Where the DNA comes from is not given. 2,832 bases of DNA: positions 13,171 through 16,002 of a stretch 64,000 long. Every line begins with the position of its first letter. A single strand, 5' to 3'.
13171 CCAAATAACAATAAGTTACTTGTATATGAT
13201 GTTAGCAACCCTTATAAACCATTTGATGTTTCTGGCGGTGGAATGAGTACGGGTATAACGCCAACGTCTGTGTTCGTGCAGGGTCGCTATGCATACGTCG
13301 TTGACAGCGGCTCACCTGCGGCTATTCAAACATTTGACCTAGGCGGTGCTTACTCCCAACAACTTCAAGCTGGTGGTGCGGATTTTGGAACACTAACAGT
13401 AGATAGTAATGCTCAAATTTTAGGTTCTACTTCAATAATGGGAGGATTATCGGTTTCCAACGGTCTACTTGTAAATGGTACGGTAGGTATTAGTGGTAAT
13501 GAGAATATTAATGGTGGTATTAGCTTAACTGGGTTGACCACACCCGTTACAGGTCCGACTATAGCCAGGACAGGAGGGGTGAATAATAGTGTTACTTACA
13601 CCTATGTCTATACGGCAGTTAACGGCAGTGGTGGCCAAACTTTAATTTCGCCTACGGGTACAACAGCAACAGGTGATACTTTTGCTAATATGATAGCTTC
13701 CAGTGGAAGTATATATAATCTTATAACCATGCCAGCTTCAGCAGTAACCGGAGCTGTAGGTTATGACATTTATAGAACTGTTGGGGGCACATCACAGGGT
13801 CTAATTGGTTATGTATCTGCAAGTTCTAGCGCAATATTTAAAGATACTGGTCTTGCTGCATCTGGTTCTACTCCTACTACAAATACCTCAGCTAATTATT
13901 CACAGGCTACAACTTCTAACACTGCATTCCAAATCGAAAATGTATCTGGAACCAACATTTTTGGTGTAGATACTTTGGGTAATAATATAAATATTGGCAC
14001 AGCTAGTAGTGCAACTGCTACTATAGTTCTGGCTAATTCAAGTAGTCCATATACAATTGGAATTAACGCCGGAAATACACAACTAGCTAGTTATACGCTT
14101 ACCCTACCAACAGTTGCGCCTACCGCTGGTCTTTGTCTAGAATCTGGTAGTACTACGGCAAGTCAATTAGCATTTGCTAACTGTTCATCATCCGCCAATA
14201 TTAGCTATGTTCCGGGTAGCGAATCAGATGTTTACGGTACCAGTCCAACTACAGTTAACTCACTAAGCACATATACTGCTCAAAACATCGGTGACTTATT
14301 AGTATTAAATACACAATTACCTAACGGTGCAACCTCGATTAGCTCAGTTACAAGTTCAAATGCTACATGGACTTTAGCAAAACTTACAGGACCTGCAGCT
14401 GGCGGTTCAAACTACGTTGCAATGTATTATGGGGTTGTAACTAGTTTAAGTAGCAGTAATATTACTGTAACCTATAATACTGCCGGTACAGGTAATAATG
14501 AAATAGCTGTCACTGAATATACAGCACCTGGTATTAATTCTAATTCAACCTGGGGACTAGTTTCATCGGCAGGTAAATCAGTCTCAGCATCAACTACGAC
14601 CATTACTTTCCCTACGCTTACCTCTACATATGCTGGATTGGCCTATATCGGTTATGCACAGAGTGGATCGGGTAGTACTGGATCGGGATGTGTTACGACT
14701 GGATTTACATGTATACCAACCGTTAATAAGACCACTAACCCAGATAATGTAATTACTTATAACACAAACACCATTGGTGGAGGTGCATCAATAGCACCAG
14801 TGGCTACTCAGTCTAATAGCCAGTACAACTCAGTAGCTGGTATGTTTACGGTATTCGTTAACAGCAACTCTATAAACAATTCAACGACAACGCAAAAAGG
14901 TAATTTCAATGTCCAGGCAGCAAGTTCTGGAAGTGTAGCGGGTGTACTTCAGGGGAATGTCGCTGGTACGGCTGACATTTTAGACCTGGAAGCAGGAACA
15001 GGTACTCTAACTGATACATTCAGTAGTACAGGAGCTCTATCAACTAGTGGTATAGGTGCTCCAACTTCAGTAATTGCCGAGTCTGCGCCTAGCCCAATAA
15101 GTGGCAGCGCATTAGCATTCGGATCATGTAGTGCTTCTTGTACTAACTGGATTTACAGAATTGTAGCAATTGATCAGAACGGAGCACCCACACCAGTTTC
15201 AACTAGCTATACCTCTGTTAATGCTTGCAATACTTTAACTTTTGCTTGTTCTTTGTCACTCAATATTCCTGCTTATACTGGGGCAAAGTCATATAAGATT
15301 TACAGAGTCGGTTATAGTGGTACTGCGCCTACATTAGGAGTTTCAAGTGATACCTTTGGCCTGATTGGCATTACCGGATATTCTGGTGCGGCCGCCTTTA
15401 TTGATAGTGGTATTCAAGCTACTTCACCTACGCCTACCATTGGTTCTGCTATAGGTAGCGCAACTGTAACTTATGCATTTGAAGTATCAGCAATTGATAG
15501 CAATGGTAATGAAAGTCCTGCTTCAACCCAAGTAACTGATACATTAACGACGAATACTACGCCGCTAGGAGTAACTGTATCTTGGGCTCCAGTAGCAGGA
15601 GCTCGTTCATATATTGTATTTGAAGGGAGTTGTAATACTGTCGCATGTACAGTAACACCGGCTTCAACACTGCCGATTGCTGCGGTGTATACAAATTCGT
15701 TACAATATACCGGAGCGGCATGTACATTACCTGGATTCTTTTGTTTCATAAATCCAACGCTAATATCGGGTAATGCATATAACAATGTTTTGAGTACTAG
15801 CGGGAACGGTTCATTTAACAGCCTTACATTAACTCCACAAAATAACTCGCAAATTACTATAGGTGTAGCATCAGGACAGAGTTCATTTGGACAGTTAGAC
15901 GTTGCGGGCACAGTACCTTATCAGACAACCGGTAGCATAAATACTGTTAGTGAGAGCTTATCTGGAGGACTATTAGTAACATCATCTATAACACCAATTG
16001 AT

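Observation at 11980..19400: Thrice-repeated super-module inside the 3038-aa protein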

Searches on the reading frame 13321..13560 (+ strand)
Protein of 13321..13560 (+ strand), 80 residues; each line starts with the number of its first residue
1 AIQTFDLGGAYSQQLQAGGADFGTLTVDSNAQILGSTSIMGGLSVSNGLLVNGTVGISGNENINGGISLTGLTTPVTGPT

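Call 39: search_solved_structures(query=A2, max_evalue=10, show_alignments=3)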
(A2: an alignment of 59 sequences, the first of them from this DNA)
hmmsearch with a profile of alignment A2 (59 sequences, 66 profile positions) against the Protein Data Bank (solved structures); distinct sequences matched with E-value up to 10: 9.
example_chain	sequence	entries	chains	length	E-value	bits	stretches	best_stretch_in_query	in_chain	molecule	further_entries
7s43_A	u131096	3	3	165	0.043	17.1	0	27-65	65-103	N-acetyltransferase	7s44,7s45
7s3u_A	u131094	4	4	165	0.095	16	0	27-63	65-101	N-acetyltransferase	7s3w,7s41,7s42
5fui_A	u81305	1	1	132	0.13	15.6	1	8-63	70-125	ENDO-1,3-BETA-GLUCANASE, FAMILY GH16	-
4e75_A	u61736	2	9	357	0.67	13.3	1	26-64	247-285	UDP-3-O-acylglucosamine N-acyltransferase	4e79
3ixc_A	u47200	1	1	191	0.82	13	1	26-51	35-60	Hexapeptide transferase family protein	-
2f9c_A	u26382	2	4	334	0.95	12.8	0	27-57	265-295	Hypothetical protein YDCK | Putative transferase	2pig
7txp_A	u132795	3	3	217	1.2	12.5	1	25-62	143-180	VioB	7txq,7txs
3f1x_A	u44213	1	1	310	2.8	11.3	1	27-58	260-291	Serine acetyltransferase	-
3fs8_A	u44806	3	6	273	4.5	10.7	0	28-62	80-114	QdtC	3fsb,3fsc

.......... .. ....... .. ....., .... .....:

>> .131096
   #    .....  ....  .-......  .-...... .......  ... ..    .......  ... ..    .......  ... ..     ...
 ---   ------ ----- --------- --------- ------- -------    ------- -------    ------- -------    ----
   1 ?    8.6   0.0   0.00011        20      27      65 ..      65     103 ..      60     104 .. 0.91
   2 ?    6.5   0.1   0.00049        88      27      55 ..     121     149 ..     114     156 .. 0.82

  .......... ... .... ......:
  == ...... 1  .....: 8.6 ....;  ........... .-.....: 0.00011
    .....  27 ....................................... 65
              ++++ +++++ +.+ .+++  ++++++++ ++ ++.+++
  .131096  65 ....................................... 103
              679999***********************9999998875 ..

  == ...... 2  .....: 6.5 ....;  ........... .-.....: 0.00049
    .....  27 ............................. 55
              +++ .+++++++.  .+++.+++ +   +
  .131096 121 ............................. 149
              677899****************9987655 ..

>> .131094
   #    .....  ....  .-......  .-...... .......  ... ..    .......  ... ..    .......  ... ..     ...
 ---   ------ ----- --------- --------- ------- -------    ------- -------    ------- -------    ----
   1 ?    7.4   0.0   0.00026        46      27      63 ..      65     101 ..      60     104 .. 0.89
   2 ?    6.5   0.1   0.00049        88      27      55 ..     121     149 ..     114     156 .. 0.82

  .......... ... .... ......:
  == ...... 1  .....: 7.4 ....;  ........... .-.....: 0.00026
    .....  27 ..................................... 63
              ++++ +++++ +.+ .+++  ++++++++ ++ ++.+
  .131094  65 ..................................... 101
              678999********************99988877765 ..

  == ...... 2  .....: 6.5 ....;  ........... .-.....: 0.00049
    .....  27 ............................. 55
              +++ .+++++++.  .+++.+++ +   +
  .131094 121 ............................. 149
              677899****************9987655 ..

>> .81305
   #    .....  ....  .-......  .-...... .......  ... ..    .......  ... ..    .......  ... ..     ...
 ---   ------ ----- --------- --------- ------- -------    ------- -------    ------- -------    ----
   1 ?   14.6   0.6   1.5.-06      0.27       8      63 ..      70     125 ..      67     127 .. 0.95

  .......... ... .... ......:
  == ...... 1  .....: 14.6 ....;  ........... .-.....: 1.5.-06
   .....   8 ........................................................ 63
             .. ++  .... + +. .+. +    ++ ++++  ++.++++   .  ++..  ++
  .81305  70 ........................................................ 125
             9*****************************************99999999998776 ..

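Call 40: search_protein_families(library=phrogs, proteins=[window:13321-13560:+], max_evalue=0.1)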
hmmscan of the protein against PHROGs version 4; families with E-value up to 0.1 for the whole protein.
window:13321-13560:+ (80 aa): 2 families
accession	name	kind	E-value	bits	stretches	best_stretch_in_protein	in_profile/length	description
phrog_5070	-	unknown function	0.019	15.4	1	26-65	126-165/182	-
phrog_36281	-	unknown function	0.08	13.3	1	21-73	197-250/290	-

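Call 81: search_protein_representatives(alignment_id=A2)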
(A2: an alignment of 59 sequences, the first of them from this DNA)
Query: 59 sequences, 66 profile positions. Proteins with E-value up to 0.001 (for the whole library): 1868; up to 1e-10: 474; up to 1e-30: 38. The best 150 are listed.
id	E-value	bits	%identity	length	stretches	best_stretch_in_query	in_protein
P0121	1.3e-114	390.4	-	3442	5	1-65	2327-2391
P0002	1.2e-97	336.0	-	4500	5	1-65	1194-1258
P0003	3.6e-97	334.5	-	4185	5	2-65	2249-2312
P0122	3.3e-96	331.5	-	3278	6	2-65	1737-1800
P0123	9.0e-63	224.4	-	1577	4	1-65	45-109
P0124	4.1e-62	222.3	-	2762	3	2-64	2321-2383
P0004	3.3e-61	219.3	-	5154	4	1-64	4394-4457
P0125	5.8e-59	212.2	-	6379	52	23-61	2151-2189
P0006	7.9e-59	211.7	-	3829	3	2-65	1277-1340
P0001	1.3e-56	204.6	-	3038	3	2-65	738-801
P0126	1.5e-51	188.4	-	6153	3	1-65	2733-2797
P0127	1.8e-49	181.8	-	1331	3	2-62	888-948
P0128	1.3e-48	179.0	-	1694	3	1-62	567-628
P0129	8.0e-48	176.5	-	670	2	1-64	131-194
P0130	2.9e-46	171.5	-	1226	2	1-64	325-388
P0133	2.0e-43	162.4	-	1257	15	18-58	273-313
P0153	2.6e-26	107.6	-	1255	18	24-63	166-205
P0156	8.1e-25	102.8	-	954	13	22-64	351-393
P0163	2.4e-23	98.1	-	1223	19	18-63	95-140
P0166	1.6e-22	95.4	-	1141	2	2-59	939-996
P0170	4.2e-22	94.1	-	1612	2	2-65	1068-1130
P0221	7.0e-19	83.8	-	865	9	23-65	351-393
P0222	7.0e-19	83.8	-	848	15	22-65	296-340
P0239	5.4e-18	80.9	-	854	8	22-65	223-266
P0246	9.0e-18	80.2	-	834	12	23-64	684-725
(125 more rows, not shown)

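Call 82: search_protein_families(library=pfam, proteins=[P0133, P0156, P0221, P0222, P0239, P0153, P0163, P0246], max_evalue=0.001)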
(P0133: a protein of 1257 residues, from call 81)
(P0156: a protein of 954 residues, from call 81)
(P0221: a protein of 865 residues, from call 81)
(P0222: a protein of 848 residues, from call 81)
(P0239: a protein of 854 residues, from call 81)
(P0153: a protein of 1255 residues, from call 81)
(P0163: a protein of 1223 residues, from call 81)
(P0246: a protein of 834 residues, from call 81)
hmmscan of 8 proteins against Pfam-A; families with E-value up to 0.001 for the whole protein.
P0133 (1257 aa): 6 families
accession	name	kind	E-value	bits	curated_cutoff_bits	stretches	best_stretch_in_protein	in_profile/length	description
PF18998.6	Flg_new_2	-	1.7e-225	730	23.6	17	82-151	1-71/73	Divergent InlB B-repeat domain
PF23619.1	Ig_VWA7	-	8.1e-26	90.7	27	0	711-764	34-86/104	VWA7 Ig-like domain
PF22090.1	Gins51_C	-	9.6e-21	73.8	27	0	29-39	21-31/48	Gins51, C-terminal domain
PF06280.18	fn3_5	-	6.8e-15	56.2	27.6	0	100-170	23-99/112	Fn3-like domain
PF08329.16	ChitinaseA_N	-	9.8e-07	28.9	21.2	0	607-635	27-55/133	Chitinase A, N-terminal domain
PF05703.16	Auxin_canalis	-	1.3e-05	25.6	24.8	0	176-189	226-239/267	Auxin canalisation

P0156 (954 aa): 3 families
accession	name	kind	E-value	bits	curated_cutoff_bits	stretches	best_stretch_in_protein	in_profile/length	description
PF04519.19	Bactofilin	-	1.3e-30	105.9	27.9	7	577-664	2-84/98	Polymer-forming cytoskeletal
PF09341.15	Pcc1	-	2.6e-08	34.6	20.9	0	412-412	41-41/75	Transcription factor Pcc1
PF10942.13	DUF2619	-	3.1e-05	24.4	27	0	338-362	14-38/86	Protein of unknown function (DUF2619)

P0221 (865 aa): 2 families
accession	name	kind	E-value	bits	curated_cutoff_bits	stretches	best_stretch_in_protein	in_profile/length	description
PF04519.19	Bactofilin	-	2e-09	38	27.9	0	126-201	8-78/98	Polymer-forming cytoskeletal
PF16874.11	Glyco_hydro_36C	-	0.00014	22.6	27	0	360-379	51-70/77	Glycosyl hydrolase family 36 C-terminal domain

P0222 (848 aa): 1 family
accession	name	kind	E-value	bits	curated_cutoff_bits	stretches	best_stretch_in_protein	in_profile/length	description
PF04519.19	Bactofilin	-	6.1e-10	39.7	27.9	0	451-531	5-97/98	Polymer-forming cytoskeletal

P0239 (854 aa): 2 families
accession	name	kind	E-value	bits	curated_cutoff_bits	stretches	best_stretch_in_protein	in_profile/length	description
PF13884.11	Peptidase_S74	-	1.9e-11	44.5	22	1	751-806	1-57/58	Chaperone of endosialidase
PF04519.19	Bactofilin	-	3.3e-11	43.7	27.9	1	286-377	1-87/98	Polymer-forming cytoskeletal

P0153 (1255 aa): 2 families
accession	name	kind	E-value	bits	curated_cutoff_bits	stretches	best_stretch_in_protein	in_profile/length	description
PF04519.19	Bactofilin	-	7.3e-11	42.6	27.9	0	826-871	8-51/98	Polymer-forming cytoskeletal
PF11504.14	Colicin_Ia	-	8e-05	23.1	25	0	847-889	17-59/72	Colicin Ia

P0163 (1223 aa): 1 family
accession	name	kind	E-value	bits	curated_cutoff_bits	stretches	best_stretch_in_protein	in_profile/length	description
PF04519.19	Bactofilin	-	1.4e-11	44.9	27.9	0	146-231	3-83/98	Polymer-forming cytoskeletal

P0246 (834 aa): 2 families
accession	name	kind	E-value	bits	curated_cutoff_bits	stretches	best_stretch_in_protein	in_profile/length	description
PF04519.19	Bactofilin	-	1.2e-14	54.7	27.9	1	688-781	9-97/98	Polymer-forming cytoskeletal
PF25084.1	LbH_EIF2B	-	1.7e-05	25.2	54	0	473-514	55-95/105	EIF2B subunit epsilon LbH domain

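Call 93: search_protein_families(library=pfam, proteins=[P0123, P0128, P0127, P0166, P0170], max_evalue=0.00001)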
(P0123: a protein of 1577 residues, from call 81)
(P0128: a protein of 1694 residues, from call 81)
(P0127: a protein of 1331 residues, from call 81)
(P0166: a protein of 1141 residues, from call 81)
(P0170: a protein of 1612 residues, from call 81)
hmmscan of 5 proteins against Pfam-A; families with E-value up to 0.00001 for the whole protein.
P0123 (1577 aa): 6 families
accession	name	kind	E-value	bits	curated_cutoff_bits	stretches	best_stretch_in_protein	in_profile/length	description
PF08309.17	LVIVD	-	1.6e-150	488.7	20.2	12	1094-1133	2-39/42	LVIVD repeat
PF05694.17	SBP56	-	7.1e-21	75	34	0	251-295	307-351/453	56kDa selenium binding protein (SBP56)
PF09826.15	Beta_propel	-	5.9e-17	62.1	22.4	0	212-356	19-130/495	Beta propeller domain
PF10282.15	Lactonase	-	4.4e-16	59.5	21.7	0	213-291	47-129/344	Lactonase, 7-bladed beta-propeller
PF02239.22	Cytochrom_D1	-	4.3e-13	49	25.5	1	213-277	46-106/368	Cytochrome D1 heme domain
PF13884.11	Peptidase_S74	-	1.7e-10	41.5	22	1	1429-1481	1-55/58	Chaperone of endosialidase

P0128 (1694 aa): 4 families
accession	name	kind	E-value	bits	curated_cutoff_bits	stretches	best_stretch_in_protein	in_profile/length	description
PF08309.17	LVIVD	-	3.8e-107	349.8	20.2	3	829-863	4-39/42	LVIVD repeat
PF09826.15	Beta_propel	-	5.7e-16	58.9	22.4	0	1113-1256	17-130/495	Beta propeller domain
PF05694.17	SBP56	-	4.3e-12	46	34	0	1062-1105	309-348/453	56kDa selenium binding protein (SBP56)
PF13884.11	Peptidase_S74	-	3.1e-10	40.6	22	1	1574-1629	1-58/58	Chaperone of endosialidase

P0127 (1331 aa): 4 families
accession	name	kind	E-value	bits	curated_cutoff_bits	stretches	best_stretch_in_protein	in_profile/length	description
PF08309.17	LVIVD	-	1.7e-93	306.1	20.2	8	735-771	7-42/42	LVIVD repeat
PF05694.17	SBP56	-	2.5e-14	53.4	34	0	408-454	310-356/453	56kDa selenium binding protein (SBP56)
PF13884.11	Peptidase_S74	-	5.9e-13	49.3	22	1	1210-1263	1-57/58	Chaperone of endosialidase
PF09826.15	Beta_propel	-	5.4e-12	45.8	22.4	0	327-421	20-130/495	Beta propeller domain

P0166 (1141 aa): 6 families
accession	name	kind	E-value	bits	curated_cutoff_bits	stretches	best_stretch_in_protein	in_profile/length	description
PF08309.17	LVIVD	-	8.6e-71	233.5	20.2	4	304-339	5-39/42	LVIVD repeat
PF13884.11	Peptidase_S74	-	3.4e-15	56.5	22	1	1026-1085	1-57/58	Chaperone of endosialidase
PF05694.17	SBP56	-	1.1e-12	47.9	34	0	306-348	311-353/453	56kDa selenium binding protein (SBP56)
PF10282.15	Lactonase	-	4.4e-11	43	21.7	0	660-776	192-320/344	Lactonase, 7-bladed beta-propeller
PF02239.22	Cytochrom_D1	-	2.8e-08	33.1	25.5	0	436-501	44-108/368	Cytochrome D1 heme domain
PF23388.1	DUF7099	-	1.1e-06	28.2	30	0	348-444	37-135/366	Domain of unknown function (DUF7099)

P0170 (1612 aa): 3 families
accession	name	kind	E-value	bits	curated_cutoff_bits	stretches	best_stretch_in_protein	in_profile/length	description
PF08309.17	LVIVD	-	1.9e-63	210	20.2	1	961-992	7-37/42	LVIVD repeat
PF13884.11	Peptidase_S74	-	7e-18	65.1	22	1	1487-1547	1-58/58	Chaperone of endosialidase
PF09826.15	Beta_propel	-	7.5e-09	35.4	22.4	0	371-418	90-137/495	Beta propeller domain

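Call 94: list_cluster_members(proteins=[P0123, P0127, P0128, P0122, P0166, P0170, P0121])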
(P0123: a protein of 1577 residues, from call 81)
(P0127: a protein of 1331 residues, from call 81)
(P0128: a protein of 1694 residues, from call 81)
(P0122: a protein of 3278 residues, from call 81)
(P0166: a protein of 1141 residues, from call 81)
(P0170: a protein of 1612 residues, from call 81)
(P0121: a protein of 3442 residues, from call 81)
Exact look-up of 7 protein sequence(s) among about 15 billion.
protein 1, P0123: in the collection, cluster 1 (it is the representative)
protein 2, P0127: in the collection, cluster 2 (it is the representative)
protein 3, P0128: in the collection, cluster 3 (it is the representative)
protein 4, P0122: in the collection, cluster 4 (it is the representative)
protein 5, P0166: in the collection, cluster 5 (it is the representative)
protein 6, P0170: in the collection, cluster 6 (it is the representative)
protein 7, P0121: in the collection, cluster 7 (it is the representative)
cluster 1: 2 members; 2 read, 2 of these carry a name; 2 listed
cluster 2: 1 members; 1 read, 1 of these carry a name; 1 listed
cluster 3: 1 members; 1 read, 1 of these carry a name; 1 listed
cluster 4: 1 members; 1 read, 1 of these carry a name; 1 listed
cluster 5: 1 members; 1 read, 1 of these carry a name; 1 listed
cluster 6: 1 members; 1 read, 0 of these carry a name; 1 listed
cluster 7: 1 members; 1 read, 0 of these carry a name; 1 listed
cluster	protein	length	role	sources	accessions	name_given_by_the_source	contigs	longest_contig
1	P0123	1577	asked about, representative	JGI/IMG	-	hypothetical protein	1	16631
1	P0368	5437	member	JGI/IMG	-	hypothetical protein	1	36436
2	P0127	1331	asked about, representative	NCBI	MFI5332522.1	MAG: tail fiber domain-containing protein, partial [Candidatus Babeliales bacterium]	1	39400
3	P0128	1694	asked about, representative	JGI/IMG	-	hypothetical protein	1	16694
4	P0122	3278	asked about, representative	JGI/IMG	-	hypothetical protein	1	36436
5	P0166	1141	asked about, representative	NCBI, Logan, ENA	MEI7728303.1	MAG: tail fiber domain-containing protein [Verrucomicrobiota bacterium]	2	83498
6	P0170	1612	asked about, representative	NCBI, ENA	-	-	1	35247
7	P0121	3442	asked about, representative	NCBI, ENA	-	-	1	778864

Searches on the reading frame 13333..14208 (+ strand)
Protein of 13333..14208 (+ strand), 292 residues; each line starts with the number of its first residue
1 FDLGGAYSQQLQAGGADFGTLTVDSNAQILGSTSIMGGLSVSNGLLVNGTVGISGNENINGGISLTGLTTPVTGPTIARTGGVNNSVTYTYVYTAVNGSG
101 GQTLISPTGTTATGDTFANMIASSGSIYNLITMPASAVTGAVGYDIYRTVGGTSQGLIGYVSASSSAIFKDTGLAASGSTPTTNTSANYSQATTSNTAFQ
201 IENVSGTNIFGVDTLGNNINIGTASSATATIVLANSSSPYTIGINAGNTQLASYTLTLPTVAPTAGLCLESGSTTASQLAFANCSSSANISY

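Call 10: search_protein_families(library=pfam, proteins=[window:13333-14208:+], max_evalue=1)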
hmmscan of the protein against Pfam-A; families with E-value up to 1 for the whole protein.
window:13333-14208:+ (292 aa): 1 family
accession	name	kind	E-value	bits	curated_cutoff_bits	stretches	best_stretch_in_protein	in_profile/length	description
PF15990.10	UPF0767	-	0.11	13.1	27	1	130-153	15-38/83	UPF0767 family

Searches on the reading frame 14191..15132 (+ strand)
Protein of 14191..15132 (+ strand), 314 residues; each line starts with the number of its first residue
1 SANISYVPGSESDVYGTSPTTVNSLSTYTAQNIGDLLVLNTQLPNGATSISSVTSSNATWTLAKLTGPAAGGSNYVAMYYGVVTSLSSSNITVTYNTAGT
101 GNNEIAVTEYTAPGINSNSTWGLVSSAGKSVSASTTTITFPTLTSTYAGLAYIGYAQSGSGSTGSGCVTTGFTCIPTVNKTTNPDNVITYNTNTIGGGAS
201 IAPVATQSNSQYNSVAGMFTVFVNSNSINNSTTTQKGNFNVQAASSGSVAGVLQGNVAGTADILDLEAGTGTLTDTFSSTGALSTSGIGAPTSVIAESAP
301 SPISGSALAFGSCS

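Call 10: search_protein_families(library=pfam, proteins=[window:14191-15132:+], max_evalue=1)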
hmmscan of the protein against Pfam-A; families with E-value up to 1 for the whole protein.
window:14191-15132:+ (314 aa): 0 families

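Call 40: search_protein_families(library=phrogs, proteins=[window:14191-15132:+], max_evalue=0.1)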
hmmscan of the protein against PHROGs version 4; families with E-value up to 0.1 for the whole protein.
window:14191-15132:+ (314 aa): 0 families

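Call 90: search_solved_structures(query=window:14191-15132:+, max_evalue=1)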
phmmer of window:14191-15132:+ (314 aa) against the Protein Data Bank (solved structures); distinct sequences matched with E-value up to 1: 10.
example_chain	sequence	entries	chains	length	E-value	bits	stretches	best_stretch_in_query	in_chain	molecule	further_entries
6p8m_H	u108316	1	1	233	0.004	19.8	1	67-228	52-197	P-p3b3 Heavy Chain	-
6p8n_H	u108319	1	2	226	0.094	15.3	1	67-228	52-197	P-p1f1 Heavy Chain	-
7jlk_A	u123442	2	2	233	0.1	15.1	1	67-228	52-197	glVRC01 Heavy Chain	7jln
4jpk_H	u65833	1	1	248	0.11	15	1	67-228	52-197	Putative VRC01 germline precursor Fab heavy chain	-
6mft_H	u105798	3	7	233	0.11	15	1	67-228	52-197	Heavy Chain glVRC01 | VRC01GL heavy chain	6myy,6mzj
7m6h_D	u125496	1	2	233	0.13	14.8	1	67-230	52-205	BG7-20 Fab Heavy Chain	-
6ol7_C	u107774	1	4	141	0.19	14.3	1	67-123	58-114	glVRC01 Heavy Chain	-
6xoc_H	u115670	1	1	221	0.3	13.6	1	67-228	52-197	iGL-VRC01 Fab Heavy Chain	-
9b44_A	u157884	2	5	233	0.38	13.3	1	67-228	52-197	MLK8-24 Fab Heavy Chain | Fv domain of heavy chain of mAb 8-24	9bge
4jpi_H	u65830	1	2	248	0.38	13.3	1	67-228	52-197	Putative VRC01 germline Fab heavy chain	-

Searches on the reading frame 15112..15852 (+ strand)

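Call 10: search_protein_families(library=pfam, proteins=[window:15112-15852:+], max_evalue=1)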
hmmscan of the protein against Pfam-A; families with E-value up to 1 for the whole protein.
window:15112-15852:+ (247 aa): 1 family
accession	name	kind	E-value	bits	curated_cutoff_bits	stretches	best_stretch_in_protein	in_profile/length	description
PF21910.2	GH85_C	-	0.0084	17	27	0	136-177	1-42/95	GH85 endohexosaminidases, C-terminal domain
